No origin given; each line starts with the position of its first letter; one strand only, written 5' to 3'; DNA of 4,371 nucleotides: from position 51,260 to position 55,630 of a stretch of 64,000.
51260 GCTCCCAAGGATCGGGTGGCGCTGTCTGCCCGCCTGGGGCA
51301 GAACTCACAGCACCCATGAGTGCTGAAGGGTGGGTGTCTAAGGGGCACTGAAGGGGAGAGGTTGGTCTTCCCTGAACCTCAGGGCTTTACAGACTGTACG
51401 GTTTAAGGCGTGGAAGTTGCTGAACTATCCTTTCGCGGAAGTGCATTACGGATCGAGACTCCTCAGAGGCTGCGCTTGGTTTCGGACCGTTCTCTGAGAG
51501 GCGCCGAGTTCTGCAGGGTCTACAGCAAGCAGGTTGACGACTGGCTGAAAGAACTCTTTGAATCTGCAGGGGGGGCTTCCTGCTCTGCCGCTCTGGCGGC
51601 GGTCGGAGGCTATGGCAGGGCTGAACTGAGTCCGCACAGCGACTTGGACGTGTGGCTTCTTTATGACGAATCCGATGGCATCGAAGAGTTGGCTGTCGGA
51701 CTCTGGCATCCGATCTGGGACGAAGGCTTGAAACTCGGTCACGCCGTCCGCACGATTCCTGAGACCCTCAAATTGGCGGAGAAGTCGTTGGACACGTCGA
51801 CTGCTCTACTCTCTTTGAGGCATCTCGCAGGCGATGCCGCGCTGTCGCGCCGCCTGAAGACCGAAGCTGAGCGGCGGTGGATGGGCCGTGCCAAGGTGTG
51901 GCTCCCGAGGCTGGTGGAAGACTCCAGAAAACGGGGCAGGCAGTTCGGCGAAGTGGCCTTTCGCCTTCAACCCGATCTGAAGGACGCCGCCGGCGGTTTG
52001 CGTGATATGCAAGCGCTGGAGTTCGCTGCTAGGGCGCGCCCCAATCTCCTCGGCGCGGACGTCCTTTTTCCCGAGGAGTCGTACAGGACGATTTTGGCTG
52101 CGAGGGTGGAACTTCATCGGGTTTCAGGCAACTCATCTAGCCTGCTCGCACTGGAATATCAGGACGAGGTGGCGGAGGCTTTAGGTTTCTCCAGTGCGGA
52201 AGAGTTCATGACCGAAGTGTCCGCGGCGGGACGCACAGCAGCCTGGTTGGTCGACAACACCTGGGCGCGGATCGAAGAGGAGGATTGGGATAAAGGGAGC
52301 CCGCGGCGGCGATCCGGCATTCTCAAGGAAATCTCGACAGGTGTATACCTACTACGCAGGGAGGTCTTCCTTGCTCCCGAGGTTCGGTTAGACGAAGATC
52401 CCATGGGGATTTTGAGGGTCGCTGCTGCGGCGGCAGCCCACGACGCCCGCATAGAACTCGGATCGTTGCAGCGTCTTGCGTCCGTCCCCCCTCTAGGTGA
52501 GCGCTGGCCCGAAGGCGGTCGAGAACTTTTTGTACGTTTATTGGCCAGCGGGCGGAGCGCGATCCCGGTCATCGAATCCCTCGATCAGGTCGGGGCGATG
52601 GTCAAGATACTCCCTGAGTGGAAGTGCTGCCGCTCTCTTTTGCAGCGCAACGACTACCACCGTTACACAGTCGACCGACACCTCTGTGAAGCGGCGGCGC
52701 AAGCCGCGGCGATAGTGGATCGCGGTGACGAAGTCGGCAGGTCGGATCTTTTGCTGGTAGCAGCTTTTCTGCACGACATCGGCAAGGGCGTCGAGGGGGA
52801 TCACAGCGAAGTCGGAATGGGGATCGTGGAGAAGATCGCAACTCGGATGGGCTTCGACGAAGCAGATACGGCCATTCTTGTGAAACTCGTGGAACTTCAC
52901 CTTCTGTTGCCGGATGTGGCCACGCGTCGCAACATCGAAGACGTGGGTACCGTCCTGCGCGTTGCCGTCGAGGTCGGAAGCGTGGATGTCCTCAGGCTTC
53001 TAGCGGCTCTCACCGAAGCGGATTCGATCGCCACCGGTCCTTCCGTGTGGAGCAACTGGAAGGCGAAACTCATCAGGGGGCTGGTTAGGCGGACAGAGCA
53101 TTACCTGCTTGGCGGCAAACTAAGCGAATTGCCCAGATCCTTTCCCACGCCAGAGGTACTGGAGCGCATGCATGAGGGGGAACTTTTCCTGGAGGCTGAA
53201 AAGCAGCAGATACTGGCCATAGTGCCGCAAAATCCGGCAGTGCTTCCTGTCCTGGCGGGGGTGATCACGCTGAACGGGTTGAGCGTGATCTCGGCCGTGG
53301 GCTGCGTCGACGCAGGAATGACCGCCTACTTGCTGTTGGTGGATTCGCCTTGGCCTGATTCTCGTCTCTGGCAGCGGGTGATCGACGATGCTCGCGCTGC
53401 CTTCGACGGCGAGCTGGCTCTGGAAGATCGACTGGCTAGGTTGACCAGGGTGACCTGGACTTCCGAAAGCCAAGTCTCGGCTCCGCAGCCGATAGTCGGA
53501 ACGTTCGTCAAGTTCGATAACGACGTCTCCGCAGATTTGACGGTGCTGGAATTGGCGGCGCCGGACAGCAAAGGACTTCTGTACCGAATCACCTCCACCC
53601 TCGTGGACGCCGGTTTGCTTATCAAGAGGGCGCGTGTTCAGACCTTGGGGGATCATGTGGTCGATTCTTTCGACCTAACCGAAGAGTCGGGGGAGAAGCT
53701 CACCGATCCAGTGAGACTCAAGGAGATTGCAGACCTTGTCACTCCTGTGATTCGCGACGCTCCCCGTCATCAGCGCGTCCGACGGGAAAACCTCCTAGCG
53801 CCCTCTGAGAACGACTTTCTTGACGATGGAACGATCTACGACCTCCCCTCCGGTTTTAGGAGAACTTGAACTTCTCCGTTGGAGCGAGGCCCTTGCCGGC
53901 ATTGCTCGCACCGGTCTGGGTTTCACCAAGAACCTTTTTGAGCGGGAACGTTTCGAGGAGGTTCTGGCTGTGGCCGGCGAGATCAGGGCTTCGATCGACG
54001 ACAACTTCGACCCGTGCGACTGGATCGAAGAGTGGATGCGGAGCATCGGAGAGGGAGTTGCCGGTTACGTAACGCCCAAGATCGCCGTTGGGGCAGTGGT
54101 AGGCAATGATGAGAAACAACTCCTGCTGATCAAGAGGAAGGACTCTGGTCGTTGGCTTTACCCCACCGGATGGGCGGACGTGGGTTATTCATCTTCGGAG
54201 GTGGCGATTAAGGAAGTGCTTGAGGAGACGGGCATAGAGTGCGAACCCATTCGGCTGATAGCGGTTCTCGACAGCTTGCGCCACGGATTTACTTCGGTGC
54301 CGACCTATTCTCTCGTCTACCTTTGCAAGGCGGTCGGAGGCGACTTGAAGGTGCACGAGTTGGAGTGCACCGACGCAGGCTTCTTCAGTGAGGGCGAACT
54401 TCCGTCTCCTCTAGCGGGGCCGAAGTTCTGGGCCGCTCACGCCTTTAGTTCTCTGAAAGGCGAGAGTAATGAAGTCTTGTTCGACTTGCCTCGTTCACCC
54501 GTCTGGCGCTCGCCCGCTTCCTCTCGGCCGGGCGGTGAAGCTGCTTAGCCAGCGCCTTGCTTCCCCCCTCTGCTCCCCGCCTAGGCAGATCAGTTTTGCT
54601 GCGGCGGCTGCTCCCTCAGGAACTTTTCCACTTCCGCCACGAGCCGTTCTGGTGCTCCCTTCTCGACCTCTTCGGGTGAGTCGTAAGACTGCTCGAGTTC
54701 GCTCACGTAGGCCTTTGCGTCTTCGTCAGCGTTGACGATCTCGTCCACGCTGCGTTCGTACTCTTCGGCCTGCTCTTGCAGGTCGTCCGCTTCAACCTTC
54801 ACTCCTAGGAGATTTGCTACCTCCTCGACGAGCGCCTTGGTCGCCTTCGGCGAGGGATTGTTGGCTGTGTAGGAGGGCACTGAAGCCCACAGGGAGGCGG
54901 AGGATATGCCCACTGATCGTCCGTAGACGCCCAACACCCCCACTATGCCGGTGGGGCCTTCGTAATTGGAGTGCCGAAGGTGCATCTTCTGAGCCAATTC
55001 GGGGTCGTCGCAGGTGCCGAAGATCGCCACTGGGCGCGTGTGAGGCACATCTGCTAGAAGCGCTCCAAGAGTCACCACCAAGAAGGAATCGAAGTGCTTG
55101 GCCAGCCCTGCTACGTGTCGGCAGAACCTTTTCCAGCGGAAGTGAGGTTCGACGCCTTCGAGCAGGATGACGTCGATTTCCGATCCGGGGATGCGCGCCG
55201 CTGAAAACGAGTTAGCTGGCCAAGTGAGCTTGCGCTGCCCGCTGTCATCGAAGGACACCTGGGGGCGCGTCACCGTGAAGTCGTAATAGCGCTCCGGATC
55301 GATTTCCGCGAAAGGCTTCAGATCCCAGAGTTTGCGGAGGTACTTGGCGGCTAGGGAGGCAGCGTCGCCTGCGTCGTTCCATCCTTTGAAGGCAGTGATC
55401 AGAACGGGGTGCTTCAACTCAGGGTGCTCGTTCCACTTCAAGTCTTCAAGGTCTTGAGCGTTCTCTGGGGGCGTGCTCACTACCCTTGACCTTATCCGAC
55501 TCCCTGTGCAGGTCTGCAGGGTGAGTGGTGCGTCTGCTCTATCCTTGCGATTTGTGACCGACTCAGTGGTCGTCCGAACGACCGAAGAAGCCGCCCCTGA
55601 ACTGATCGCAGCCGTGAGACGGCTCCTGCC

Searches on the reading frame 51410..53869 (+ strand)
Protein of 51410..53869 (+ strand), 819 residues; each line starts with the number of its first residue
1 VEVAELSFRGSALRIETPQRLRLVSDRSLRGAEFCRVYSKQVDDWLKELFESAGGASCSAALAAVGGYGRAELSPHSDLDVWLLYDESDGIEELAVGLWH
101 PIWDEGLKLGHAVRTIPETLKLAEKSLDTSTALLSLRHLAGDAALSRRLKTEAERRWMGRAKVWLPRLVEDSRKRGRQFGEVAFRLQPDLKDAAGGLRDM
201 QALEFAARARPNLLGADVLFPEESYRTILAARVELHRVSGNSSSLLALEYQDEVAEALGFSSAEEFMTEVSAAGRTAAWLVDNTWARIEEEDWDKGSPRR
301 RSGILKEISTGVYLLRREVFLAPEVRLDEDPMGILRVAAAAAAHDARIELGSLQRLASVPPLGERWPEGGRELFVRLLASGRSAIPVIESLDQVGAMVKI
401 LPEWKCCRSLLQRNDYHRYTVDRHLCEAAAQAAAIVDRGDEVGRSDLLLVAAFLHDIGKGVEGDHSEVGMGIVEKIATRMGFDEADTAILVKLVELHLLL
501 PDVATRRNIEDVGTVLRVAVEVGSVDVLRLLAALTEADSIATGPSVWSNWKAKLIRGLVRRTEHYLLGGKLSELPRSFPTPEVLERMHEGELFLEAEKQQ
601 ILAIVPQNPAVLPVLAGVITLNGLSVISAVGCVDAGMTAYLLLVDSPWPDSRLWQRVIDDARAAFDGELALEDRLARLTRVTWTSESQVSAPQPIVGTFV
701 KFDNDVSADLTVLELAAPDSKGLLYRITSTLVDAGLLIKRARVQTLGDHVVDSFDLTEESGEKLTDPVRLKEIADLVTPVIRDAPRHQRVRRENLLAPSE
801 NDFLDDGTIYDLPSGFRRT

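Call 76: search_protein_families(library=pfam, proteins=[window:51410-53869:+], max_evalue=0.0001)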
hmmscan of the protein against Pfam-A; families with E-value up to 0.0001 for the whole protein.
window:51410-53869:+ (819 aa): 3 families
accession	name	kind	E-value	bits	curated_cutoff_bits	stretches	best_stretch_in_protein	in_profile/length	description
PF08335.16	GlnD_UR_UTase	-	9.7e-12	45.5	21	1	168-271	6-127/141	GlnD PII-uridylyltransferase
PF01966.28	HD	-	5.9e-09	36.7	22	1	422-503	2-91/116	HD domain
PF24931.1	ACT_ACR9_3rd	-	1.5e-05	25.4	27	1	700-774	2-77/98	ACR9-like, ACT-like domain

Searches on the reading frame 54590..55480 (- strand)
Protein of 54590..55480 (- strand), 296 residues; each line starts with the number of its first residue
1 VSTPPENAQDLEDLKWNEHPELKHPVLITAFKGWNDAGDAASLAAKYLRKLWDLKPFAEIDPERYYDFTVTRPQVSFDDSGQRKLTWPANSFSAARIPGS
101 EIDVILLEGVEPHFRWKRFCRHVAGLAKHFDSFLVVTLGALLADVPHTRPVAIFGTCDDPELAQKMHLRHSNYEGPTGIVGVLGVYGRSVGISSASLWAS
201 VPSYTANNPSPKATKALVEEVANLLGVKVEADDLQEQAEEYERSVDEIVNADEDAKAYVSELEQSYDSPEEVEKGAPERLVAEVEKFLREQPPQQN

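Call 76: search_protein_families(library=pfam, proteins=[window:54590-55480:-], max_evalue=0.0001)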
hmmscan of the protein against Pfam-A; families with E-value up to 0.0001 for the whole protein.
window:54590-55480:- (296 aa): 1 family
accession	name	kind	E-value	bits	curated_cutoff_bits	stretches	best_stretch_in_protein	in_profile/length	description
PF09754.15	PAC2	-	8.4e-57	192.9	25.8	1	30-248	1-214/215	PAC2 family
